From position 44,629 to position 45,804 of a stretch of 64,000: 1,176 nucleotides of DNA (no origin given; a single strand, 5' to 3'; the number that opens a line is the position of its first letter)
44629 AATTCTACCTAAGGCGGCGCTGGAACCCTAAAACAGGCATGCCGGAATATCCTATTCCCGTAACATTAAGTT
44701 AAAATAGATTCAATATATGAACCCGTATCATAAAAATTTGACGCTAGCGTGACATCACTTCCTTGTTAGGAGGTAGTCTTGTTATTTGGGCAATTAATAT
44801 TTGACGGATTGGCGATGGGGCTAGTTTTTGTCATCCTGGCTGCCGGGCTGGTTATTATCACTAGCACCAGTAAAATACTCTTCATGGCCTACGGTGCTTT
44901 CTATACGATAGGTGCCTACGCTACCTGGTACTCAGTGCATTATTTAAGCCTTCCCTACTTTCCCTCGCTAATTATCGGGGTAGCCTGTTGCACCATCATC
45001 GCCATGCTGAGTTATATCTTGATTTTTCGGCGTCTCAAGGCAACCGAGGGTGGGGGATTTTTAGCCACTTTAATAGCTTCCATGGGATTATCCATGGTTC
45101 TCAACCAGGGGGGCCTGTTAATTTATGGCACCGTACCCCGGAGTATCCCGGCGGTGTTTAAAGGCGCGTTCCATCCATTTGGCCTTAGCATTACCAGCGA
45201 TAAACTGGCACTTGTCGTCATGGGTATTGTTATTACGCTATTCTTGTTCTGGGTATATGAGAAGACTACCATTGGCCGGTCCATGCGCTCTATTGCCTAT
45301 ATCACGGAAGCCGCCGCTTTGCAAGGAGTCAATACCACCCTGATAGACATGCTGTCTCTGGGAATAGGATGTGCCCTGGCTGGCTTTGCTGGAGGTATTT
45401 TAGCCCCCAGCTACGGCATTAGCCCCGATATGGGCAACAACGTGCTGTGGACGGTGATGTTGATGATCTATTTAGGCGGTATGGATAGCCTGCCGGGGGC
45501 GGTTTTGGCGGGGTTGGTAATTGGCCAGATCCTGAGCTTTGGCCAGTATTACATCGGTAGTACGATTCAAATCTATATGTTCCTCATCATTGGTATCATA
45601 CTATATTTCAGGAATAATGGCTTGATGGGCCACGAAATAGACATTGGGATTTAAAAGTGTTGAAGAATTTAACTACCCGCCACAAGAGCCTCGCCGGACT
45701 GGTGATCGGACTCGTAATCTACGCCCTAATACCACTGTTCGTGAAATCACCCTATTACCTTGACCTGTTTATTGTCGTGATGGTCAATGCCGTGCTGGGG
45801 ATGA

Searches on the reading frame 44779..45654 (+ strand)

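Call 35: search_protein_families(library=pfam, proteins=[window:44779-45654:+], max_evalue=0.00001)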
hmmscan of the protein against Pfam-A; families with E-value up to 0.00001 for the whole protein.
window:44779-45654:+ (291 aa): 1 family
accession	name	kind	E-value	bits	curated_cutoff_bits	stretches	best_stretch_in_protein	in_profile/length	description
PF02653.21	BPD_transp_2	-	7.2e-26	91.3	26.8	1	7-275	2-266/269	Branched-chain amino acid transport system / permease component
